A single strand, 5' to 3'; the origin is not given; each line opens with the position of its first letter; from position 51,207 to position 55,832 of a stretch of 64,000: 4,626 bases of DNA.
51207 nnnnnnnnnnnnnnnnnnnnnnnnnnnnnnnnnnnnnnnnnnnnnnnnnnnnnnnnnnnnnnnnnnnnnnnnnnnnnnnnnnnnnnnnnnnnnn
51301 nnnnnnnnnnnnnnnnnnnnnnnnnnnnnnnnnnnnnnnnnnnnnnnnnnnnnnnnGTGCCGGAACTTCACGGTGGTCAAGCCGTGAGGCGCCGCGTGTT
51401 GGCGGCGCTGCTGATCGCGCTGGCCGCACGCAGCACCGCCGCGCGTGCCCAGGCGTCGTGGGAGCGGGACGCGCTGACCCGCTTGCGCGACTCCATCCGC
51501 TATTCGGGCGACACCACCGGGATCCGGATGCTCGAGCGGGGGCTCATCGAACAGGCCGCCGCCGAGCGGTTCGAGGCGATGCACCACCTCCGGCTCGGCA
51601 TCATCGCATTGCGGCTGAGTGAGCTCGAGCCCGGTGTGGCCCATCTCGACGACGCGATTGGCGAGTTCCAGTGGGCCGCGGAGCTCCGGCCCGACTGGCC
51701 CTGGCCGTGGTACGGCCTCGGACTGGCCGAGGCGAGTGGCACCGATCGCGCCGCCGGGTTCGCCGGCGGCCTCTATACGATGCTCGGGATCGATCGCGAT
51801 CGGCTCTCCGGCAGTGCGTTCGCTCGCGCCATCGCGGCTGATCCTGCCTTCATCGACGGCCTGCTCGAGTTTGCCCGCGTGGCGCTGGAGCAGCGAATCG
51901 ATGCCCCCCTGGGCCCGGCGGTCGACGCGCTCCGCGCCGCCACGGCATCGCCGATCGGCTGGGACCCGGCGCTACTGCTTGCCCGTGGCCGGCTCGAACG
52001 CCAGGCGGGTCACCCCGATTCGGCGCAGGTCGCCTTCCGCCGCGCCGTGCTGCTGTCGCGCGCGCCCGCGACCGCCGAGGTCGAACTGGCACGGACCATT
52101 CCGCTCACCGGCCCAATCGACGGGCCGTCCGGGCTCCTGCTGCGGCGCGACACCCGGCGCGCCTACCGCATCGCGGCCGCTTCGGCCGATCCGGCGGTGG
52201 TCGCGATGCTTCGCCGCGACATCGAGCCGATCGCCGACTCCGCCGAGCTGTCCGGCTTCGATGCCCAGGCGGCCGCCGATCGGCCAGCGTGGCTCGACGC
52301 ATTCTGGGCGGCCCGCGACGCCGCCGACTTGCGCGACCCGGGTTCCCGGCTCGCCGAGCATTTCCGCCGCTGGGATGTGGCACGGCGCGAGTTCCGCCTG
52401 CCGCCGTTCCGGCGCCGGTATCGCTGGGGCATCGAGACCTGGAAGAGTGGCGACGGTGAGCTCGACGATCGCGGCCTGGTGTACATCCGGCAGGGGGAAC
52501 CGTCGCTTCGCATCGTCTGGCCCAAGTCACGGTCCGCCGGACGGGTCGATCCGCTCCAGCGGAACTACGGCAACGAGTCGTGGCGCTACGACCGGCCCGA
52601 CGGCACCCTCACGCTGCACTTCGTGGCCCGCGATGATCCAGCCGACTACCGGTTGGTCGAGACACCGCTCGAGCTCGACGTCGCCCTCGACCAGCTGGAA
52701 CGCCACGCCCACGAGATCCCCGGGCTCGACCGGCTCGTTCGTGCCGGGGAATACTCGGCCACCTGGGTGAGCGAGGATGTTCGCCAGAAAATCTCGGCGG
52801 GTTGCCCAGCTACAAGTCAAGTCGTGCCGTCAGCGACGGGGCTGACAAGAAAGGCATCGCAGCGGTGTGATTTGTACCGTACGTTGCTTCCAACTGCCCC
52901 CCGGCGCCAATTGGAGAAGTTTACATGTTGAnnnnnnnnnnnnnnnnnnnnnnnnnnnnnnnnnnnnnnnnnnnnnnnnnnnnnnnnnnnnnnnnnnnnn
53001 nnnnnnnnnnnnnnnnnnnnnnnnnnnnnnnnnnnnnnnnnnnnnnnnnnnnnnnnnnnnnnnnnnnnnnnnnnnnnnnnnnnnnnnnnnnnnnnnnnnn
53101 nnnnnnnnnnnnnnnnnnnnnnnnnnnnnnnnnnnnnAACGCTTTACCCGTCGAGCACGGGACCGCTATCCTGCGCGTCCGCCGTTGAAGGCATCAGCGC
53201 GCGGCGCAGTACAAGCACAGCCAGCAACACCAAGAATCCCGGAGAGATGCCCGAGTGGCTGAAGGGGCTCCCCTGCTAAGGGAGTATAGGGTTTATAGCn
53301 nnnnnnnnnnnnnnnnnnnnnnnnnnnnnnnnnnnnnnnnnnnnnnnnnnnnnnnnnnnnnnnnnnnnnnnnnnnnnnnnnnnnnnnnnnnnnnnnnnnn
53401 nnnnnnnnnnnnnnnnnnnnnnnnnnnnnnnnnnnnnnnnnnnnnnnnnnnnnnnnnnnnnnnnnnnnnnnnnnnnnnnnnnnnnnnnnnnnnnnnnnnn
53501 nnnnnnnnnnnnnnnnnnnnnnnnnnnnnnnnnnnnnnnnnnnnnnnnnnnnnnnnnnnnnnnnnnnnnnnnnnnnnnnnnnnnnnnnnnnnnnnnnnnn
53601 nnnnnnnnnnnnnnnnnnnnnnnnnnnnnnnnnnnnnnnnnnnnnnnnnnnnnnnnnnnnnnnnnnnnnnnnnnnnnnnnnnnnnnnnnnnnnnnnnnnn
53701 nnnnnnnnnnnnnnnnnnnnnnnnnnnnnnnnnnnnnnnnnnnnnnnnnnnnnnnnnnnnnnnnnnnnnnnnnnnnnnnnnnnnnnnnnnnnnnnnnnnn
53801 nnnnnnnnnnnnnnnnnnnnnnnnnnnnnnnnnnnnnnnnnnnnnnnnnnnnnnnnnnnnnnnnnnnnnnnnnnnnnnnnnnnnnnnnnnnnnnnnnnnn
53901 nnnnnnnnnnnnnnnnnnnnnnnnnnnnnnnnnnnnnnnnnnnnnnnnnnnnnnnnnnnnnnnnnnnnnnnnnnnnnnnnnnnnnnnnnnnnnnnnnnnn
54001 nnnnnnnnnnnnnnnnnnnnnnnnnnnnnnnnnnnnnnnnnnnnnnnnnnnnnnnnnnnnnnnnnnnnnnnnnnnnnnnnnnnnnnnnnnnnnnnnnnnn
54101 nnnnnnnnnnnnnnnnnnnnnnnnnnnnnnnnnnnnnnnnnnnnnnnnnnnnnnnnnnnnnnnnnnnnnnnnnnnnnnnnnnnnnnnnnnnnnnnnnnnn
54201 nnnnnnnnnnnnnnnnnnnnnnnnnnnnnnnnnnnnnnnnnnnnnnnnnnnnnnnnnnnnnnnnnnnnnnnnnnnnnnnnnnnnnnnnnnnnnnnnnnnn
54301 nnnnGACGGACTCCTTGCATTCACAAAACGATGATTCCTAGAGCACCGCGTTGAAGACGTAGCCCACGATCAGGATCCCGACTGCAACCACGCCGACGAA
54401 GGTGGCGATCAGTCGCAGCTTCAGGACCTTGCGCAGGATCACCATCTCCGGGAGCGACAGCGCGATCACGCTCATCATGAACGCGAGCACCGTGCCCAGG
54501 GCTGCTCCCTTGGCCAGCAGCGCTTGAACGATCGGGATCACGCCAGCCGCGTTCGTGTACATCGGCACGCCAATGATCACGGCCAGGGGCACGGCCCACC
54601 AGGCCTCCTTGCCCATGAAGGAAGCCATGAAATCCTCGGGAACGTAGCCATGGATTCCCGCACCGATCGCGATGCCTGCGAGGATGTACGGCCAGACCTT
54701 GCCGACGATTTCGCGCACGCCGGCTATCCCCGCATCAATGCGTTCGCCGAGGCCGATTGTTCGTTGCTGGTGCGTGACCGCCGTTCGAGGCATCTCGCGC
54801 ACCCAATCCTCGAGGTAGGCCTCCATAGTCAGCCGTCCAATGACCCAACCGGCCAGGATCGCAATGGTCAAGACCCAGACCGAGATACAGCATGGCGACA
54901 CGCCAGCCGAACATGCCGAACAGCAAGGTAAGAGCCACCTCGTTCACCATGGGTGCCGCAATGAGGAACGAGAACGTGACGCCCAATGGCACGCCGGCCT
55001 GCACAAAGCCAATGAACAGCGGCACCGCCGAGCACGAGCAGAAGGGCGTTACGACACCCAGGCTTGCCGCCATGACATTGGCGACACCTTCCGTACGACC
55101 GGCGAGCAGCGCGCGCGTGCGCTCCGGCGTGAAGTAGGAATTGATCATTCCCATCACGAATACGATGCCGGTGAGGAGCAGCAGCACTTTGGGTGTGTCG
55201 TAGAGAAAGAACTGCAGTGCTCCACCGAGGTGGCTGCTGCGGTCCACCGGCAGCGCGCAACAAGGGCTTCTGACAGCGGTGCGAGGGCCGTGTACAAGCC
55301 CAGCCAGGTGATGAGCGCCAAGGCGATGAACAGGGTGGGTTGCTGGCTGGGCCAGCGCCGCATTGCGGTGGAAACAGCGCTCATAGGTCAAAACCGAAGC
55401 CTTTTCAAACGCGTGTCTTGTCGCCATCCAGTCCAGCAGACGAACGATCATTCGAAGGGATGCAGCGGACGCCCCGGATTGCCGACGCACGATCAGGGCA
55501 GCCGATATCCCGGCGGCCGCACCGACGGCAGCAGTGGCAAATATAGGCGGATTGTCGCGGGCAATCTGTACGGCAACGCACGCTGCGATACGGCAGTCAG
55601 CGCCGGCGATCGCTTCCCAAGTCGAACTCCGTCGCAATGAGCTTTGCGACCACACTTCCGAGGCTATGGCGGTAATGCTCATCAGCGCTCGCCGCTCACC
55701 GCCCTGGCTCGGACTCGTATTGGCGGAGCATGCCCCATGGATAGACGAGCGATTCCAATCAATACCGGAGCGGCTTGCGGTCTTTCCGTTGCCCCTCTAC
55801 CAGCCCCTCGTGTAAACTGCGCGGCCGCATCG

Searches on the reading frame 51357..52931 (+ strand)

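Call 41: search_protein_families(library=pfam, proteins=[window:51357-52931:+], max_evalue=0.01)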
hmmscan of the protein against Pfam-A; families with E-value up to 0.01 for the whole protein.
window:51357-52931:+ (524 aa): 1 family
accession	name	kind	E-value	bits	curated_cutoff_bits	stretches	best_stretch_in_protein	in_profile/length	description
PF07719.23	TPR_2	-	0.0076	16.7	27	0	205-233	2-30/34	Tetratricopeptide repeat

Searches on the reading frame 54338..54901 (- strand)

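Call 41: search_protein_families(library=pfam, proteins=[window:54338-54901:-], max_evalue=0.01)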
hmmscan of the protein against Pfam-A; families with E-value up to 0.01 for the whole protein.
window:54338-54901:- (187 aa): 1 family
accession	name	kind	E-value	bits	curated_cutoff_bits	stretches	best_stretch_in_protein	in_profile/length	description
PF03773.19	ArsP_1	-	7.1e-41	140.7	32.3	1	11-184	121-293/294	Predicted permease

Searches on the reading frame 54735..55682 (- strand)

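Call 41: search_protein_families(library=pfam, proteins=[window:54735-55682:-], max_evalue=0.01)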
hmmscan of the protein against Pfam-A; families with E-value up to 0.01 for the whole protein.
window:54735-55682:- (315 aa): 1 family
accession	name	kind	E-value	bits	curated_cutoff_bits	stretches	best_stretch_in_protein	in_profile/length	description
PF03773.19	ArsP_1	-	5.8e-32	111.5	32.3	1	151-270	1-120/294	Predicted permease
